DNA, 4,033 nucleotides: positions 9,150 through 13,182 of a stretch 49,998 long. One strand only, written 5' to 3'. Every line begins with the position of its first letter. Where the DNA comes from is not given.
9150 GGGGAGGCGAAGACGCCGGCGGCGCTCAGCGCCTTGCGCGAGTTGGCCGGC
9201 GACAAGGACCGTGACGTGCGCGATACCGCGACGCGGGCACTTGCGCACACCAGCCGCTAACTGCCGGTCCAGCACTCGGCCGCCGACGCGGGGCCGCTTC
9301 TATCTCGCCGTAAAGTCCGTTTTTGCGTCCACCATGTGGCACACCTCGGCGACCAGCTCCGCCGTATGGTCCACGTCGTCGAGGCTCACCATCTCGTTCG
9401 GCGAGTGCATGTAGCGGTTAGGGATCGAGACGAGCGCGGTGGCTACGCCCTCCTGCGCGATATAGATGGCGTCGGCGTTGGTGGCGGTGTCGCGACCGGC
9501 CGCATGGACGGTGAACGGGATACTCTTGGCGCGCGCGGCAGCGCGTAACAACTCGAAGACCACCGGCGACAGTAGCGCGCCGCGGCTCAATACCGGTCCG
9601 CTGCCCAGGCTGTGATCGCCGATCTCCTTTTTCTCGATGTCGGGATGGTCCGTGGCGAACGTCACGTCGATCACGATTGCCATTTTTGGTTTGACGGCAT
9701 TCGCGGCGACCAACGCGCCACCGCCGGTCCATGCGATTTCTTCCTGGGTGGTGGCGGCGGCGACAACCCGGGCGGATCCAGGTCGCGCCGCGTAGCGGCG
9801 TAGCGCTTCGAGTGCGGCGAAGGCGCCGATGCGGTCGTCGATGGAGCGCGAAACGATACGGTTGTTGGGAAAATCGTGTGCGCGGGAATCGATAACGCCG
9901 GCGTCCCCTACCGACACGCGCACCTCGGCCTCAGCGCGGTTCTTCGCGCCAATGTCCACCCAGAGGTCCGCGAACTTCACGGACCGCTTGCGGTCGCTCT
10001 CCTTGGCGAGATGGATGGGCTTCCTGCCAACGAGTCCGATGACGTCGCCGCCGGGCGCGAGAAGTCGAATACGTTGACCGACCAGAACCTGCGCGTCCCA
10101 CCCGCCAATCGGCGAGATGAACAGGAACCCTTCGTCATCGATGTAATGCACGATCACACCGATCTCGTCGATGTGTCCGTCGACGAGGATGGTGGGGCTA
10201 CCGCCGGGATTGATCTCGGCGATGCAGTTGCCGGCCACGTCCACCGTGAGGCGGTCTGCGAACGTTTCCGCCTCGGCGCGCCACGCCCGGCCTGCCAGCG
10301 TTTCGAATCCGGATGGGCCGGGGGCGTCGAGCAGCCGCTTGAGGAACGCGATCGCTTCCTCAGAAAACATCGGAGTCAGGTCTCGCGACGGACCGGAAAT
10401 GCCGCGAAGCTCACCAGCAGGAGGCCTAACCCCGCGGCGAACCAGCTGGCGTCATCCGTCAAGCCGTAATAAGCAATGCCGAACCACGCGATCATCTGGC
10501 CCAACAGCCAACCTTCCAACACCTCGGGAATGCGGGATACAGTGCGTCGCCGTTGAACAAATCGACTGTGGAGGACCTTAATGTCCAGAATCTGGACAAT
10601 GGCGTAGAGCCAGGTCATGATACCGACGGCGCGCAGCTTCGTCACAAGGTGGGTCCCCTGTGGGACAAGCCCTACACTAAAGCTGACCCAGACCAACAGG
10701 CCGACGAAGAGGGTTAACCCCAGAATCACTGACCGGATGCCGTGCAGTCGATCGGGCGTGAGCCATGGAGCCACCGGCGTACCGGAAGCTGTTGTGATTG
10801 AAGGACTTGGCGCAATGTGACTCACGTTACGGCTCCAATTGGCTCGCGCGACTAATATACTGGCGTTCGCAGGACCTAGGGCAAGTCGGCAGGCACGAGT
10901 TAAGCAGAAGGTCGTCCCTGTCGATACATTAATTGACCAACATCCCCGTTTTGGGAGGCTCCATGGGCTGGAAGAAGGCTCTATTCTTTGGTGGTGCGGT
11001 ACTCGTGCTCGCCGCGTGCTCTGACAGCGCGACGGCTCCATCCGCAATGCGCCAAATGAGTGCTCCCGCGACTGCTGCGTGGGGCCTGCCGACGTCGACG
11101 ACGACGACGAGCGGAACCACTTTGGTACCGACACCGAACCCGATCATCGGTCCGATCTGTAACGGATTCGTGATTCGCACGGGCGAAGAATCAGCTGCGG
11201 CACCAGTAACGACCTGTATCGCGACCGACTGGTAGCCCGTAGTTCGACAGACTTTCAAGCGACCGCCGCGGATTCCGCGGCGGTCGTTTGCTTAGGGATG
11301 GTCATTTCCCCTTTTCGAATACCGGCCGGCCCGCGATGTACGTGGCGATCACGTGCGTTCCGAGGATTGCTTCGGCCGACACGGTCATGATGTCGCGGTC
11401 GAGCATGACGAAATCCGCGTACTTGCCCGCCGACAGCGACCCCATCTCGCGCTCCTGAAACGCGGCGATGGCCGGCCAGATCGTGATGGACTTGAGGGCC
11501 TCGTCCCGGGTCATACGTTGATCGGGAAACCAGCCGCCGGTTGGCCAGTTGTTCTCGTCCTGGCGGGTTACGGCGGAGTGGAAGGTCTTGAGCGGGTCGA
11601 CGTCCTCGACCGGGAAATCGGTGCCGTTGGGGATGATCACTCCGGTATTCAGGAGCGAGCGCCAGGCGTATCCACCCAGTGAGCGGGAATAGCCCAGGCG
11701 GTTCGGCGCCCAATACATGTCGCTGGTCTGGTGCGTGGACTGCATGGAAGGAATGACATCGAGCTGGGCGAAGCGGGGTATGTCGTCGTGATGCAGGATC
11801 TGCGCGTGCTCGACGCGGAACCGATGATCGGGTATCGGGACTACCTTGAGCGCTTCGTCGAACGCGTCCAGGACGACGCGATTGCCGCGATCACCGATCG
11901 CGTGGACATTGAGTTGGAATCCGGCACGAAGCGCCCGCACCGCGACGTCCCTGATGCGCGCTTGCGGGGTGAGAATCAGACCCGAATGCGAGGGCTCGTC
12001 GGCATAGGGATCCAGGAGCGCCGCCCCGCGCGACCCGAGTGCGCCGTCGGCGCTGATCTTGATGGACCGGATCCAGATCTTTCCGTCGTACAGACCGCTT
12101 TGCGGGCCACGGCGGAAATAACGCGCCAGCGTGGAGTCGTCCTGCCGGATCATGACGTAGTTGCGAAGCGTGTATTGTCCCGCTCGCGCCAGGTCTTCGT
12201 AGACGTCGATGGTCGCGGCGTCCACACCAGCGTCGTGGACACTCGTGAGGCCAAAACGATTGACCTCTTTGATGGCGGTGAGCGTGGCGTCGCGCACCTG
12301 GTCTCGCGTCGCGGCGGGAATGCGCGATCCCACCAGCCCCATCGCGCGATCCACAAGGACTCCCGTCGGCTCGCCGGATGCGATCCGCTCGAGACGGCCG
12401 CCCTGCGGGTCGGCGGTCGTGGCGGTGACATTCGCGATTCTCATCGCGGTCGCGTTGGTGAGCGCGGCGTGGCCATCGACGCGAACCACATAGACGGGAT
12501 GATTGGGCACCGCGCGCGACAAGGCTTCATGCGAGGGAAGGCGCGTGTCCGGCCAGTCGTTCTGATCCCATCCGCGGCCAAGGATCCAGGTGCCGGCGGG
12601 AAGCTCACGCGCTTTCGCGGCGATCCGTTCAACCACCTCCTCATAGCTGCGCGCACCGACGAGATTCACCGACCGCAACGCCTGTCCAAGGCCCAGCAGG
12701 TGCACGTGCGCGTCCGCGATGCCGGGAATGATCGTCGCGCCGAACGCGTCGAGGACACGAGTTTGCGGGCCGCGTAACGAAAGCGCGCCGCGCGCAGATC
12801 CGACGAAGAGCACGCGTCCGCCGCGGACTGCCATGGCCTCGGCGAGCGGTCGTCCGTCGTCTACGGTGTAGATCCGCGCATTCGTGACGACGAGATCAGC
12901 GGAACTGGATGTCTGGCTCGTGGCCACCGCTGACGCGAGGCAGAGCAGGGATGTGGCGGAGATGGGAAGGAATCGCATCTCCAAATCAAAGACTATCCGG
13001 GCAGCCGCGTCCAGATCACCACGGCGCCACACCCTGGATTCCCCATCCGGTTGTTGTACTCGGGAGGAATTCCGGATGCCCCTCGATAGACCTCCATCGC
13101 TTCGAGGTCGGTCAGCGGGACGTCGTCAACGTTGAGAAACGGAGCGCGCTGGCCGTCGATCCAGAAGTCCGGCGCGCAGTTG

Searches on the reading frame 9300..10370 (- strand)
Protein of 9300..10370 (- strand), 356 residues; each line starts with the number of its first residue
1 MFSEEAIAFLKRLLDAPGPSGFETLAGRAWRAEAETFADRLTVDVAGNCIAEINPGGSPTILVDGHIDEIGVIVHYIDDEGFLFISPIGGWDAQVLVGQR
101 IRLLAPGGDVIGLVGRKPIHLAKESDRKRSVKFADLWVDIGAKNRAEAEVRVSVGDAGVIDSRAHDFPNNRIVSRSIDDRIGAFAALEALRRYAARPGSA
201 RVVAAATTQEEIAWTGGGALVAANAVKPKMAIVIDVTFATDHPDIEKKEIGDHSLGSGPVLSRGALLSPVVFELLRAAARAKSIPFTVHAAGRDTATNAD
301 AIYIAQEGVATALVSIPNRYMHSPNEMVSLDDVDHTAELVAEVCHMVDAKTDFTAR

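Call 66: search_protein_families(library=pfam, proteins=[window:9300-10370:-], max_evalue=0.0001)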
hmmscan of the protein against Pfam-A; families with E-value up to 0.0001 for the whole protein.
window:9300-10370:- (356 aa): 2 families
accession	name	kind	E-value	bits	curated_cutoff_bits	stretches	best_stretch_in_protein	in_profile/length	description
PF05343.19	Peptidase_M42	-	8.1e-76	255.3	23.2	1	47-339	1-292/292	M42 glutamyl aminopeptidase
PF01546.33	Peptidase_M20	-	3.7e-09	37.2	24.6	1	170-343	26-203/206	Peptidase family M20/M25/M40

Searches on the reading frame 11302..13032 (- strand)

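Call 66: search_protein_families(library=pfam, proteins=[window:11302-13032:-], max_evalue=0.0001)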
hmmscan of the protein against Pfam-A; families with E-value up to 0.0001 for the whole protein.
window:11302-13032:- (576 aa): 2 families
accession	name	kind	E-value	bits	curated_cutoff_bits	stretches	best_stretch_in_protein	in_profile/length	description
PF07969.17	Amidohydro_3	-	4.8e-97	326.8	29.7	1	92-572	1-472/472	Amidohydrolase family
PF01979.26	Amidohydro_1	-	7.3e-10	39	25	1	242-571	30-345/345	Amidohydrolase family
